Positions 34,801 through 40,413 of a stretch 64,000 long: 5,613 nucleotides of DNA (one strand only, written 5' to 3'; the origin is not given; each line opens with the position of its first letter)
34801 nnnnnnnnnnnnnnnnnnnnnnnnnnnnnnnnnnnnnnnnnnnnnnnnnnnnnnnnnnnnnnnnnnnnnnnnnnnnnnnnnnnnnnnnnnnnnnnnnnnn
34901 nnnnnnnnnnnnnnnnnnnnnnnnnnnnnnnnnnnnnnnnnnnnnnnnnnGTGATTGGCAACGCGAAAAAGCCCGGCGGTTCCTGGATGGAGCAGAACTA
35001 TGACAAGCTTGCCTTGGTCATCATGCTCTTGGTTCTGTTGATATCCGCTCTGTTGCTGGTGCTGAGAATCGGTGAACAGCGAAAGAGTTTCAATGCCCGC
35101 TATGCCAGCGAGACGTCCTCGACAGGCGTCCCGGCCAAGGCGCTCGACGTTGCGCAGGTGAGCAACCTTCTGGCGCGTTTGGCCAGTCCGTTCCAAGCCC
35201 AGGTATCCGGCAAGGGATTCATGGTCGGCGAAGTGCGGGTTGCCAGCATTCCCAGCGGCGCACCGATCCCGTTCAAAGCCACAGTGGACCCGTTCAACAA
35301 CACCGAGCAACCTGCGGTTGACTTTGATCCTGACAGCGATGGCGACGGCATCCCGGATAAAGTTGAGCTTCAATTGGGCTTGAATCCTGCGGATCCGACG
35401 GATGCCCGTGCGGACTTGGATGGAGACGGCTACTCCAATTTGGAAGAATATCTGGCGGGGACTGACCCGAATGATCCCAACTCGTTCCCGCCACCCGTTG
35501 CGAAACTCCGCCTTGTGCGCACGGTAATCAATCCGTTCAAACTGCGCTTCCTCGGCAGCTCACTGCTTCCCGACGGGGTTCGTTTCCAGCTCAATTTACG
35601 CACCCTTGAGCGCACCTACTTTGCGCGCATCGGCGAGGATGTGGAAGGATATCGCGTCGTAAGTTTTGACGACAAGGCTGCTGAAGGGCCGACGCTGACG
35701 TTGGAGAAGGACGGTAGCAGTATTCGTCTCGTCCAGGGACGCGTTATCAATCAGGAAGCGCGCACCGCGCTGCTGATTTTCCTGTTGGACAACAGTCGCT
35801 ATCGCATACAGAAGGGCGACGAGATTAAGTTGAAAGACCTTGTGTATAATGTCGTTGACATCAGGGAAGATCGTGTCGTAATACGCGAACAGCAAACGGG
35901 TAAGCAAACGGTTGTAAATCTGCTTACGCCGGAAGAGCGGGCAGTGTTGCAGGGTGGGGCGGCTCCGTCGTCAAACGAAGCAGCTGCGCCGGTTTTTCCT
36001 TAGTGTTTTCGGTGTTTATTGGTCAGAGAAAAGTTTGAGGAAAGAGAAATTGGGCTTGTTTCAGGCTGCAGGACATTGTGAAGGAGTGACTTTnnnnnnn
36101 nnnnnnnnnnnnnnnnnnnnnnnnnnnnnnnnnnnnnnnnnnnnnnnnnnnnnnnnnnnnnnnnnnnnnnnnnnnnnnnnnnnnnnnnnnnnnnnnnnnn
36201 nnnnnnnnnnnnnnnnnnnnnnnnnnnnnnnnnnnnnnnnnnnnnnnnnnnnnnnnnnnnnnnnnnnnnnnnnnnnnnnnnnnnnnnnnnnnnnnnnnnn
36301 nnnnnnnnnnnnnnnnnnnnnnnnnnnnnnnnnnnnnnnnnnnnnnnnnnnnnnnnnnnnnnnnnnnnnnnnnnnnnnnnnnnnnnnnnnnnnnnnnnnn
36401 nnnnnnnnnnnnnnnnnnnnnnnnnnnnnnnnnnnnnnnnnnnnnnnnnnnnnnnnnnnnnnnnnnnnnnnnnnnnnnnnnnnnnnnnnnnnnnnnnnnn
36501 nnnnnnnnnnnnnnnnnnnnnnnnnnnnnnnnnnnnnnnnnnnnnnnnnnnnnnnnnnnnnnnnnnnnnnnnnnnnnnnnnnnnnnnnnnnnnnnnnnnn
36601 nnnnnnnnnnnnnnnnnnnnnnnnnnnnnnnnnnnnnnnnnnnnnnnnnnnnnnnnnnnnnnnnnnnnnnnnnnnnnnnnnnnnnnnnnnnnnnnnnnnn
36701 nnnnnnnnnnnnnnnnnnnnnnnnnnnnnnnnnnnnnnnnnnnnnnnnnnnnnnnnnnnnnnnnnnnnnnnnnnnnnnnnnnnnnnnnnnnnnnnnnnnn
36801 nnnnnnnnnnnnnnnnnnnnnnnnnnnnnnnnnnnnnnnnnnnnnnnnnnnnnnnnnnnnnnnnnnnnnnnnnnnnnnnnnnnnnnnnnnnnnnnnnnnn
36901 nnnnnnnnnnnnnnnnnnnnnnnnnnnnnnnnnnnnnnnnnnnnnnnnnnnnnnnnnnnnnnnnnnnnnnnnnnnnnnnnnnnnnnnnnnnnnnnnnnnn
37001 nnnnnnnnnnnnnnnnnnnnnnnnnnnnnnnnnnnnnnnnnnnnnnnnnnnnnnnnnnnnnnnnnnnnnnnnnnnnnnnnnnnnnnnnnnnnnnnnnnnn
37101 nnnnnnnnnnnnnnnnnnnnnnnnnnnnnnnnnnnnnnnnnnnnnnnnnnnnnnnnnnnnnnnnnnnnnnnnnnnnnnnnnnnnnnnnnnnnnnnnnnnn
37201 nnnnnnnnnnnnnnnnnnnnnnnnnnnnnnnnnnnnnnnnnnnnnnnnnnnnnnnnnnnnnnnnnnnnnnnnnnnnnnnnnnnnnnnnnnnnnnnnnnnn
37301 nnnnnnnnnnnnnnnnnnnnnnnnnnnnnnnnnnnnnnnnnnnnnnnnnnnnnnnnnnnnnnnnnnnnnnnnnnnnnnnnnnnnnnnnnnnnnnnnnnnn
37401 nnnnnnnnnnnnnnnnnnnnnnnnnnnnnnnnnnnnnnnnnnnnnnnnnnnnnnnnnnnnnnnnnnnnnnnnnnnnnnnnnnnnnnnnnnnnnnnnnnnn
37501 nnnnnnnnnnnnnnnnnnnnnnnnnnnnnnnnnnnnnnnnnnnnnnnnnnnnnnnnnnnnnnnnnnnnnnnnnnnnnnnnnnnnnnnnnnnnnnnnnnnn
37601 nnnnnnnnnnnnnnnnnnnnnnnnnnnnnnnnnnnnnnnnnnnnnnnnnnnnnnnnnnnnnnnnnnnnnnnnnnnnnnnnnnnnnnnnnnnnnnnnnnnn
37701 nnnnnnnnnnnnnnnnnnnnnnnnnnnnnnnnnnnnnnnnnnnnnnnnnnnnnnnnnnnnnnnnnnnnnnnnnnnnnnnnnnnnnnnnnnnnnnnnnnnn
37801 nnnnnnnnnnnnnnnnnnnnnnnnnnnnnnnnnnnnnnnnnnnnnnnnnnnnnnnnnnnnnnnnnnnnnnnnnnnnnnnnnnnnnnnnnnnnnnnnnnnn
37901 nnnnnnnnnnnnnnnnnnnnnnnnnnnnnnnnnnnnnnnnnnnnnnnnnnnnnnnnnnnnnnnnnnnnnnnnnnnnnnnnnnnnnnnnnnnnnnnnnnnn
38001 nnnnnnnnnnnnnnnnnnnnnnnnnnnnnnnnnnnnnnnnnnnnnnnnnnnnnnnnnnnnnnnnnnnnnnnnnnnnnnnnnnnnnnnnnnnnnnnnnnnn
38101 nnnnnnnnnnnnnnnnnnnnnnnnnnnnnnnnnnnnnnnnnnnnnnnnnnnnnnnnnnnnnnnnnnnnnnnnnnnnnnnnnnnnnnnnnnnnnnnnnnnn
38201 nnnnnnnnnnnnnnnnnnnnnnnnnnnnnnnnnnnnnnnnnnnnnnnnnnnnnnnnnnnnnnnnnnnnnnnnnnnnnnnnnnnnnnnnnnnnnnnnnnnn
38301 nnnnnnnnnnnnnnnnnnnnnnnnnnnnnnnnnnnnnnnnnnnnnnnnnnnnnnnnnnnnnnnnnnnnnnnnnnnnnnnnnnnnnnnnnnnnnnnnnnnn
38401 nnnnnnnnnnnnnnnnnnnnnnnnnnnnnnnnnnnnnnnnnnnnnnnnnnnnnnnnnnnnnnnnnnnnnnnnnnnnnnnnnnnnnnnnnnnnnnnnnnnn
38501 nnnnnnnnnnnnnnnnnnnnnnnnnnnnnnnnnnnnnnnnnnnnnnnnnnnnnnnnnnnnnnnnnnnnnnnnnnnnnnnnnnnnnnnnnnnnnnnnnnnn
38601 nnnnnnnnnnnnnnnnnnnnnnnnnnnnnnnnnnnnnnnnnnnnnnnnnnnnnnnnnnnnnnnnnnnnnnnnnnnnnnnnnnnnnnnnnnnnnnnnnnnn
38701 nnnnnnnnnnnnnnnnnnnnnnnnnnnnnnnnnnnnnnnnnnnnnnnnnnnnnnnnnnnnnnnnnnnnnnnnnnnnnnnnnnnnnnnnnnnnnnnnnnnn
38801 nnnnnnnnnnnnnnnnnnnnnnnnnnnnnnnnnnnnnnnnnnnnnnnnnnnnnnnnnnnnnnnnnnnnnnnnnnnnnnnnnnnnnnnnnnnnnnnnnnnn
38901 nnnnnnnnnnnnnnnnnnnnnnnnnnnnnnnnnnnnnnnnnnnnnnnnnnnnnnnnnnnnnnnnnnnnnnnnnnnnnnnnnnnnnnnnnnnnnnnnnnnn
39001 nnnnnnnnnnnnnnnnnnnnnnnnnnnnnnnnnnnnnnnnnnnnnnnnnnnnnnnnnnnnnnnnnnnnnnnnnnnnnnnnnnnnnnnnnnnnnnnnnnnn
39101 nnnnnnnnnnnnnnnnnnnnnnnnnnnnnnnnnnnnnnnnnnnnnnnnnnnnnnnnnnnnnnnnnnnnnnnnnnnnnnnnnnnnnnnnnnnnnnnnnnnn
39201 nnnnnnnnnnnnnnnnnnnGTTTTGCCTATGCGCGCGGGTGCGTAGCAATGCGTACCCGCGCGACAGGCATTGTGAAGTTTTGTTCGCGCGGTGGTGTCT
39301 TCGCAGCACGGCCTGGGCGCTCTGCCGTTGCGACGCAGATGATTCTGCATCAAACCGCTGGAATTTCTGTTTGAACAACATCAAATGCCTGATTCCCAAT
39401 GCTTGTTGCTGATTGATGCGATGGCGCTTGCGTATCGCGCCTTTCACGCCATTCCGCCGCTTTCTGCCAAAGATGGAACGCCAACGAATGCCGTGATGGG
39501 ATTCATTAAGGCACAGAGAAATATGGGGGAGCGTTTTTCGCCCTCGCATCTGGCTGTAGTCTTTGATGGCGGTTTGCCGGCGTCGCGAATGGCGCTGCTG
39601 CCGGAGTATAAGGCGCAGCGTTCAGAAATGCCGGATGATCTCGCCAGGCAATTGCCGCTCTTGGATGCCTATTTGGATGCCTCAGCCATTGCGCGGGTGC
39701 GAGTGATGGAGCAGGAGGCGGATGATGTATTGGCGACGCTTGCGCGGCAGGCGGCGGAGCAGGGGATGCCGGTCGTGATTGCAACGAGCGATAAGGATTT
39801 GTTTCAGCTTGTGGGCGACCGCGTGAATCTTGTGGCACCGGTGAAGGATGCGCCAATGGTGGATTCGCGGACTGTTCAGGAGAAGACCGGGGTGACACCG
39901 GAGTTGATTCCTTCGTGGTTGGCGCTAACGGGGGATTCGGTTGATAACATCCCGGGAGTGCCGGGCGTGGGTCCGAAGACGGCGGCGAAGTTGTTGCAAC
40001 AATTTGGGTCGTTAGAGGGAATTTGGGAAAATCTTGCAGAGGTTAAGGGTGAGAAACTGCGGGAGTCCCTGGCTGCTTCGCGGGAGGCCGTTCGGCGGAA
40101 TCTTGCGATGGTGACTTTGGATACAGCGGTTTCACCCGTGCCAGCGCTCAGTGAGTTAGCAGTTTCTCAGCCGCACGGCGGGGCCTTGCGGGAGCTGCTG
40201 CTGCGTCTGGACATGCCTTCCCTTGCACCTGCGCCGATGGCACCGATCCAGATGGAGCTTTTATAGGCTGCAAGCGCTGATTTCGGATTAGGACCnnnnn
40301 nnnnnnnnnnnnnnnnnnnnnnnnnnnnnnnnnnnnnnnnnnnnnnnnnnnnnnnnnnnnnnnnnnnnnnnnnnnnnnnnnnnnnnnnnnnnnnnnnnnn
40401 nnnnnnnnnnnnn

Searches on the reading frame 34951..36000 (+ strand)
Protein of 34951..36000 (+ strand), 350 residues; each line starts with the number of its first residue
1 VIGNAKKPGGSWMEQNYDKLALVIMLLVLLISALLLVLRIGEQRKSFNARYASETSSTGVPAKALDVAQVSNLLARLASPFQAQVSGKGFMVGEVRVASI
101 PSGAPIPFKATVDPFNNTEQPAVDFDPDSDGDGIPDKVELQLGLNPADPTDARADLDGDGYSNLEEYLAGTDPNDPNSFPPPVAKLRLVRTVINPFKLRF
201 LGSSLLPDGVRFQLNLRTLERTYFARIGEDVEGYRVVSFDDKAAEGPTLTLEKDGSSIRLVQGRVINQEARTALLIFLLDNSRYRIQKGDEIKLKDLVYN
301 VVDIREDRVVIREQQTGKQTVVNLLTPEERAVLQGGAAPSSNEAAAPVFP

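Call 5: search_protein_families(library=pfam, proteins=[window:34951-36000:+], max_evalue=1)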
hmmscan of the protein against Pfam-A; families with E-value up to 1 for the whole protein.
window:34951-36000:+ (350 aa): 2 families
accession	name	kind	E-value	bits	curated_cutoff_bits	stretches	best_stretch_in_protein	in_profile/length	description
PF18884.5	TSP3_bac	-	7.9e-11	42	25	2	155-176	1-22/22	Bacterial TSP3 repeat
PF14163.11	SieB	-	0.0034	17.4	26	1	294-334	47-87/147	Super-infection exclusion protein B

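Call 6: search_protein_families(library=ncbifam, proteins=[window:34951-36000:+], max_evalue=1)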
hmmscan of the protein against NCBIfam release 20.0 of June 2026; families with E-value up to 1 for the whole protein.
window:34951-36000:+ (350 aa): 6 families
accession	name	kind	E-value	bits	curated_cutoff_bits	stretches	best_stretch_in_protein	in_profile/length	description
NF042425.1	Amuc_1099_fam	equivalog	3.8e-24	85.8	50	1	13-258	1-243/321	Amuc_1099 family pilus-like system protein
NF047639.1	throspo3_MtsD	equivalog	1.6e-07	29.9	800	1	128-174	482-528/651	cell-cell cohesion protein MtsD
NF041762.1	diheme_GEGP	equivalog_domain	0.012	14.8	300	1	153-180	94-121/359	GEGP motif-containing diheme protein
NF033765.2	gliding_CglD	equivalog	0.022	12.5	400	1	127-163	265-296/1124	adventurous gliding motility lipoprotein CglD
NF008569.0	PRK11521.1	equivalog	0.13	12.3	159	1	19-57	9-44/135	DUF2509 family protein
NF007371.0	PRK09871.1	subfamily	0.14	11.7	222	1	293-332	44-83/198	tyrosine-type DNA invertase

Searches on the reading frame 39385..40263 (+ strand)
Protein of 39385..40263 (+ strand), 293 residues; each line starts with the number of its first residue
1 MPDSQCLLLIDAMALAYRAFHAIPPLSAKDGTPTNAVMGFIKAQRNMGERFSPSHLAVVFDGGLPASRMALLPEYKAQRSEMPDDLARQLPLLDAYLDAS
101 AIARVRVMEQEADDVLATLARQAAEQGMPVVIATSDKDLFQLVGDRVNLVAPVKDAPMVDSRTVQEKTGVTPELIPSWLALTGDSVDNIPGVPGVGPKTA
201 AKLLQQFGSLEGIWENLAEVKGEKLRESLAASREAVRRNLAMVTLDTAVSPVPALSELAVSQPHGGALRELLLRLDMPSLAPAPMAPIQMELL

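Call 64: search_protein_families(library=ncbifam, proteins=[window:39385-40263:+], max_evalue=0.00001)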
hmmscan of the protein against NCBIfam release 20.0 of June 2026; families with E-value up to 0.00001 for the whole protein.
window:39385-40263:+ (293 aa): 6 families
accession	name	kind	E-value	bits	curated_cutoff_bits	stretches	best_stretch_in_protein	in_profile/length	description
NF004397.1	PRK05755.1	equivalog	4.7e-85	286.8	720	1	7-280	3-277/889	DNA polymerase I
TIGR00593.1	pola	equivalog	3.7e-77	260.5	600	1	7-280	1-278/890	DNA polymerase I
NF011547.0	PRK14976.1-4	equivalog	1.9e-51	175.1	305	1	7-280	4-284/291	5'-3' exonuclease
NF011545.0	PRK14976.1-2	equivalog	1.1e-47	162.7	434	1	6-232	8-234/287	5'-3' exonuclease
NF007017.0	PRK09482.1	equivalog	6.3e-46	157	261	1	6-250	4-244/257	flap endonuclease Xni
NF011546.0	PRK14976.1-3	equivalog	6.5e-37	127.4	347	1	5-247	3-253/297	5'-3' exonuclease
